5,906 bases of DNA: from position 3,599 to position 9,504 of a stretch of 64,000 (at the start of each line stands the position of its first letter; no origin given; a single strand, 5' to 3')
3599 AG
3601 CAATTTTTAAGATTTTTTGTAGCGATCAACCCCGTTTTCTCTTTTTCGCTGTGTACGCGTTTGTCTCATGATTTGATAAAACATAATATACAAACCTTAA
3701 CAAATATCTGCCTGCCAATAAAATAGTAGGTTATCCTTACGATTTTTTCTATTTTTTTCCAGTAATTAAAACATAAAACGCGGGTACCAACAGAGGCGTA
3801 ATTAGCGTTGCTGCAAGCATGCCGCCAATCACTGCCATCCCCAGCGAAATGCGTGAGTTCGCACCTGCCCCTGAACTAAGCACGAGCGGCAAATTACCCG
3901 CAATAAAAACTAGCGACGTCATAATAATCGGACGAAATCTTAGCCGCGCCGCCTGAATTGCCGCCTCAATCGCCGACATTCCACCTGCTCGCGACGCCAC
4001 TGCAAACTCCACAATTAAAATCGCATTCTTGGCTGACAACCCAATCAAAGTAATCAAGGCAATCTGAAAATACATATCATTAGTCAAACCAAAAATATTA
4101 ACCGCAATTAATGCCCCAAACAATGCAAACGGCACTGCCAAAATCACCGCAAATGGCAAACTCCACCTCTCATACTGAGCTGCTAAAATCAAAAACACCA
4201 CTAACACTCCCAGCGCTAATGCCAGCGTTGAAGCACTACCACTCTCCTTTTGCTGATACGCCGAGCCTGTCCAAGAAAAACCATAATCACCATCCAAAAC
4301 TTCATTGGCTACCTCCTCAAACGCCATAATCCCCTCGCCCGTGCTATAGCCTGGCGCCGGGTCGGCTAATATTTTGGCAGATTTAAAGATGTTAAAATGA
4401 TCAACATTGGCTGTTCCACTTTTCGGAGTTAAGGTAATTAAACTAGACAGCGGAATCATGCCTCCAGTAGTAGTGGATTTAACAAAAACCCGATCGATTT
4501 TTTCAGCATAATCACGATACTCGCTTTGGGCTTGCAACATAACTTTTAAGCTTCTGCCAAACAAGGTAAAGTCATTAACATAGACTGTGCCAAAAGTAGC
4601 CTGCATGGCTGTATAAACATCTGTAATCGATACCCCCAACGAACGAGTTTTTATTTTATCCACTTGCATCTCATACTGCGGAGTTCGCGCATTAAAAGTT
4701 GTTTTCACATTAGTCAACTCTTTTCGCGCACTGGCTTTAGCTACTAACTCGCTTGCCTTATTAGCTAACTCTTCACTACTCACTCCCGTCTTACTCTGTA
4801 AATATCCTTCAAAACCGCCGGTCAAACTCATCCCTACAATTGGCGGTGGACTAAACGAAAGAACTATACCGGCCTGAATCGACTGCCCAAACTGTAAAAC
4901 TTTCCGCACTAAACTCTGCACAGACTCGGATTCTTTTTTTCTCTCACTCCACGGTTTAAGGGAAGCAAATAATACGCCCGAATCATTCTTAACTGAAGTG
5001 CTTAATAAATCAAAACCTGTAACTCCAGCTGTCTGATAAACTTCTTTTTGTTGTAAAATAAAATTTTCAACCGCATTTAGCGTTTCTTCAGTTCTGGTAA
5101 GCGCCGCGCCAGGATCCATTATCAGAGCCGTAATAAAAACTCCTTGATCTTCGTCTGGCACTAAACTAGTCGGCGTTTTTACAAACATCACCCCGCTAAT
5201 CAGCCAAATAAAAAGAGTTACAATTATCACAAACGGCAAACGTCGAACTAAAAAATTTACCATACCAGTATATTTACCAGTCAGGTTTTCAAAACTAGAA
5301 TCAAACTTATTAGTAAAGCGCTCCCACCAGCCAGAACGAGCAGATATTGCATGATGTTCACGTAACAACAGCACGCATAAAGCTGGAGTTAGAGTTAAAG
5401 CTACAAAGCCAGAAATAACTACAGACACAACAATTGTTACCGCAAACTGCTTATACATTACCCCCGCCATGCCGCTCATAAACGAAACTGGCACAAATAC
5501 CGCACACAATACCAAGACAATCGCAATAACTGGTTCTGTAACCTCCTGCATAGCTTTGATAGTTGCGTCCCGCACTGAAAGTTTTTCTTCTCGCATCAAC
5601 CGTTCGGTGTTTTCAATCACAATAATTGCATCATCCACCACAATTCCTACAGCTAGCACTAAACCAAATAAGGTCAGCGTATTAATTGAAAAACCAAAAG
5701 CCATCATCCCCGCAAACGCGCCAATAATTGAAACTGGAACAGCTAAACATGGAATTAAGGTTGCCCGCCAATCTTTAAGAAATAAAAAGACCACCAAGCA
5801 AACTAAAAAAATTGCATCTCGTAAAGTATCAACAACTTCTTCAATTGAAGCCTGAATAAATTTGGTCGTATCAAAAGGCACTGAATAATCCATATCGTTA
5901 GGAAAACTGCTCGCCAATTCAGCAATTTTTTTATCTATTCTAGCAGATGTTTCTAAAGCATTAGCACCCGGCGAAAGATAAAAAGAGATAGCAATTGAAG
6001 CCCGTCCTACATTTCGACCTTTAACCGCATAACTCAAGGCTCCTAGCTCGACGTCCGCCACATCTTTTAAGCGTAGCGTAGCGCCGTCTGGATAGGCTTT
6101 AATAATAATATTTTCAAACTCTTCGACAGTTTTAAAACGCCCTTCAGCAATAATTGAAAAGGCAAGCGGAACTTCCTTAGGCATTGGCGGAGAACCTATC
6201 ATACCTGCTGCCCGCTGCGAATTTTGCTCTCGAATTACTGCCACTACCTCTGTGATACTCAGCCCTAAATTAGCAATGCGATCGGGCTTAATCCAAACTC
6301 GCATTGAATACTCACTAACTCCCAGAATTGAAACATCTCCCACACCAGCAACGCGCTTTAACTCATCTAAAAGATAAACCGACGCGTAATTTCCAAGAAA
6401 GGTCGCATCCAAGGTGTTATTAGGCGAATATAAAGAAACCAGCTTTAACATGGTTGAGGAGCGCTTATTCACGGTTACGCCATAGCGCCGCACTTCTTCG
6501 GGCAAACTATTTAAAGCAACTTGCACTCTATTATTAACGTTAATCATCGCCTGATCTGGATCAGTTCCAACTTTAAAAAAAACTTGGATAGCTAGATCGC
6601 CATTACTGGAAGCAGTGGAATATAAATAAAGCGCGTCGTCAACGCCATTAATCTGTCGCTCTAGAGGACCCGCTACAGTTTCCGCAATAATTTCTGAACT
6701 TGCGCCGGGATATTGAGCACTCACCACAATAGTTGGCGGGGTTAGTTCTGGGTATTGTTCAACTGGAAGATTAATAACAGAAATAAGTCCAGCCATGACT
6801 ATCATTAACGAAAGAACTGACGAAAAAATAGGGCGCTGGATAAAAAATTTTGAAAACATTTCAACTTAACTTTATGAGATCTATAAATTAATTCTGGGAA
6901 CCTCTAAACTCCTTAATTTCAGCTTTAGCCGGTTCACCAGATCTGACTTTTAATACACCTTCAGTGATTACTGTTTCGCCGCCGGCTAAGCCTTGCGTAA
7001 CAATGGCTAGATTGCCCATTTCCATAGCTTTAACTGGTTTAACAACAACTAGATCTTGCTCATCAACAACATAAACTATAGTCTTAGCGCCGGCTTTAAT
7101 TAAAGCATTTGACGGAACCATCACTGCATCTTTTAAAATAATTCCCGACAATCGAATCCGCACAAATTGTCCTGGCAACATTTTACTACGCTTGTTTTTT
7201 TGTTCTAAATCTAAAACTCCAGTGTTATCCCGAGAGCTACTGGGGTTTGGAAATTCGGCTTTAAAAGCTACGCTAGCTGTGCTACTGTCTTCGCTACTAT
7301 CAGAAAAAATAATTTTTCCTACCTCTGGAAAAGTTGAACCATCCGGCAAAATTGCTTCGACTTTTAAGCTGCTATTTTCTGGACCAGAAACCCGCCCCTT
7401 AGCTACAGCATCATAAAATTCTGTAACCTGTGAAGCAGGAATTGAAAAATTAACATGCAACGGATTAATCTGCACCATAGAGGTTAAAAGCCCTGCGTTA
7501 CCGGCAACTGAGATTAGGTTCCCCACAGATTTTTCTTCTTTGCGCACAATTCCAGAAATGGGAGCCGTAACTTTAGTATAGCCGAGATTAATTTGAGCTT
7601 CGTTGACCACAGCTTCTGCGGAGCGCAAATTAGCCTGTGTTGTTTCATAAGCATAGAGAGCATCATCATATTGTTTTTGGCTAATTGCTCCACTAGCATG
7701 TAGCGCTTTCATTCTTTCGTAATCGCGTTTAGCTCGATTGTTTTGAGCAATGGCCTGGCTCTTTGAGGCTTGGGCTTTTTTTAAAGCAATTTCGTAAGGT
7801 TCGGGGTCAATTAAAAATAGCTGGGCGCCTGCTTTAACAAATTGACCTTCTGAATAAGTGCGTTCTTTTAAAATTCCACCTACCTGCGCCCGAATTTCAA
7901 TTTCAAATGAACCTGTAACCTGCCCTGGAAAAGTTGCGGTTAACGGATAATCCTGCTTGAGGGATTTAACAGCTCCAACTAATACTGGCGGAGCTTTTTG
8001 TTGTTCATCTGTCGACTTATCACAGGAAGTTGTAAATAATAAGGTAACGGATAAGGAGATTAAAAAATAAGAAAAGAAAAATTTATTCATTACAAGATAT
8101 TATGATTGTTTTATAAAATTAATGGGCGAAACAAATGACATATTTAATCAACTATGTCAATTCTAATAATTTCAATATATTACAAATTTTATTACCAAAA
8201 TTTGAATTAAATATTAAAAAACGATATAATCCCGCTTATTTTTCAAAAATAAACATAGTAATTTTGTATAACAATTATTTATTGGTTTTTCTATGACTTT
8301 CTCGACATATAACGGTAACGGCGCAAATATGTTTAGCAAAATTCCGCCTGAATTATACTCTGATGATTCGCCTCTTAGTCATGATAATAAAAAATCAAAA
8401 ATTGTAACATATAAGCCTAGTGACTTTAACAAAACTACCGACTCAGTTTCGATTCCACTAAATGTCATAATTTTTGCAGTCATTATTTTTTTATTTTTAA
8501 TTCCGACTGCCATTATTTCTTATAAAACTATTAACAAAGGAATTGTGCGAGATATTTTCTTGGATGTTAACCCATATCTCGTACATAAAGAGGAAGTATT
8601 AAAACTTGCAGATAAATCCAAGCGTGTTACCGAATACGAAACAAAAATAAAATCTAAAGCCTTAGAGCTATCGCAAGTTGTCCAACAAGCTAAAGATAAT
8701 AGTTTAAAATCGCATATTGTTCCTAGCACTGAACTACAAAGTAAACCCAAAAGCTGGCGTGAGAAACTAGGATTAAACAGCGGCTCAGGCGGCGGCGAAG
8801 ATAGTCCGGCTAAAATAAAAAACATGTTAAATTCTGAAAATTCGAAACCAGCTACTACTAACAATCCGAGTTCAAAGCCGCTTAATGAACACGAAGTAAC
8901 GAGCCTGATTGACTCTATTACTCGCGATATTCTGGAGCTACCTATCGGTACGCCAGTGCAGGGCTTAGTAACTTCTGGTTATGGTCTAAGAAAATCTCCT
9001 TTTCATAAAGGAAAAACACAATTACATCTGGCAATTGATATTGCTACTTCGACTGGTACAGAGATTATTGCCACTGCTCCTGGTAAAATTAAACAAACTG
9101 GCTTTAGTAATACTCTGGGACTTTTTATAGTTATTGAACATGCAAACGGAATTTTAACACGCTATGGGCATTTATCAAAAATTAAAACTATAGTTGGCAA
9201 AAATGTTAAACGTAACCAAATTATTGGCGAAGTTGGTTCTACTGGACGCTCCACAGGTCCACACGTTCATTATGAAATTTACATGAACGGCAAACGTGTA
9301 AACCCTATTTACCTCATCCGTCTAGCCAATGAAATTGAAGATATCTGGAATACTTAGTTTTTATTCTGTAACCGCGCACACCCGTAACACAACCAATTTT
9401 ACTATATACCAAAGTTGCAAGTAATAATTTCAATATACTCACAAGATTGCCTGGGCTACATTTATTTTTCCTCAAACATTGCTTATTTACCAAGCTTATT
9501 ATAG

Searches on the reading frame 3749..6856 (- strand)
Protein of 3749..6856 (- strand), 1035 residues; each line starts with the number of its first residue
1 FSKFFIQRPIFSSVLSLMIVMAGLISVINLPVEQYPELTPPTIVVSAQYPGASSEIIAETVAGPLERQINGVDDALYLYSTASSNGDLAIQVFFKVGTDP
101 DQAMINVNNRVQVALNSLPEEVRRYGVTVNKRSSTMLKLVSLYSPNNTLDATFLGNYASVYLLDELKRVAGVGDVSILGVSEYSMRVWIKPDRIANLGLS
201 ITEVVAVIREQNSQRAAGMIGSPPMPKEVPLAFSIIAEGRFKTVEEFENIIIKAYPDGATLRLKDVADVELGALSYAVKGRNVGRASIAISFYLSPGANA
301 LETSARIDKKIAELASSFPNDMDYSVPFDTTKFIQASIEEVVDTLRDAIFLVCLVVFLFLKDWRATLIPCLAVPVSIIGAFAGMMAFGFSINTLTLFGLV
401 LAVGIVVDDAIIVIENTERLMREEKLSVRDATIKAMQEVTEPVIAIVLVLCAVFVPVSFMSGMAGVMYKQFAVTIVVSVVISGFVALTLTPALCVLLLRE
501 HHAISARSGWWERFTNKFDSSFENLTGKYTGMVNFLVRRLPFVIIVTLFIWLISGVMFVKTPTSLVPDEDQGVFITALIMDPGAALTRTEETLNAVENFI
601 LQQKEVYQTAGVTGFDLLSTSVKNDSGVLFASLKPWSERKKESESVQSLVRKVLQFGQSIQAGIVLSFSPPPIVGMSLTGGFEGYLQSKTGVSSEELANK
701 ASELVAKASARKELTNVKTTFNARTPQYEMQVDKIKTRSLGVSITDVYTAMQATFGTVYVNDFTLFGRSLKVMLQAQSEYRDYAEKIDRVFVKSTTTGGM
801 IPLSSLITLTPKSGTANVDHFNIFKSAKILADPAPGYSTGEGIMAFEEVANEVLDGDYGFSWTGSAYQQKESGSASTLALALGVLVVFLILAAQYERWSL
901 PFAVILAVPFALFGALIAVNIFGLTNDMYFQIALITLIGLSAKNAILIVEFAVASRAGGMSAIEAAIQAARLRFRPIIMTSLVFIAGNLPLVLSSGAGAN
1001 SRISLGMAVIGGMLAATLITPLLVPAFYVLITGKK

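Call 18: search_protein_families(library=pfam, proteins=[window:3749-6856:-], max_evalue=0.0001)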
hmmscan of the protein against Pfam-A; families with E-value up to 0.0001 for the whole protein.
window:3749-6856:- (1035 aa): 3 families
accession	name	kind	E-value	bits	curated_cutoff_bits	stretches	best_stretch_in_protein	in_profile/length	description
PF00873.25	ACR_tran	-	0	1049.5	28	1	1-1031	1-1020/1021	AcrB/AcrD/AcrF family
PF03176.21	MMPL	-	9.7e-10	38.3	20.5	1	348-514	152-322/333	MMPL family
PF02355.23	SecD_SecF_C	-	3.6e-05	23.7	20.5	0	348-482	40-171/189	Protein export membrane protein SecD/SecF, C-terminal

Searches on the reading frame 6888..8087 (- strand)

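Call 18: search_protein_families(library=pfam, proteins=[window:6888-8087:-], max_evalue=0.0001)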
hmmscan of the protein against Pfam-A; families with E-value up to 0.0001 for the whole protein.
window:6888-8087:- (399 aa): 1 family
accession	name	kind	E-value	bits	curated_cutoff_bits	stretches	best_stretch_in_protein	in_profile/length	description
PF13437.12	HlyD_3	-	1.9e-07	32.2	22.2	0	172-249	1-79/106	HlyD family secretion protein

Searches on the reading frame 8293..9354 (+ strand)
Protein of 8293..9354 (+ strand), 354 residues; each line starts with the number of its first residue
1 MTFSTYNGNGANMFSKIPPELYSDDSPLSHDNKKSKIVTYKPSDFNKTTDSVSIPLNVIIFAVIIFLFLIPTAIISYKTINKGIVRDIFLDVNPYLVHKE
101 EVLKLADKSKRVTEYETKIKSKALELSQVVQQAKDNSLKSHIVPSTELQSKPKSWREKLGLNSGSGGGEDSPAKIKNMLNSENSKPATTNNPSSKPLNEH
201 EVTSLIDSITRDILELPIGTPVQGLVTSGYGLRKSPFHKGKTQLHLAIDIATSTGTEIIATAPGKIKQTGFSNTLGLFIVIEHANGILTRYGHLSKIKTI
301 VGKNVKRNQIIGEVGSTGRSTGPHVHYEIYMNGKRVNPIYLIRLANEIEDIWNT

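Call 18: search_protein_families(library=pfam, proteins=[window:8293-9354:+], max_evalue=0.0001)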
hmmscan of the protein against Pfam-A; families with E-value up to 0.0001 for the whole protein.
window:8293-9354:+ (354 aa): 1 family
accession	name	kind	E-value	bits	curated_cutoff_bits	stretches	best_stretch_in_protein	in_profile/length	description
PF01551.29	Peptidase_M23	-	1.8e-29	102.2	28.7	1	244-338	2-96/96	Peptidase family M23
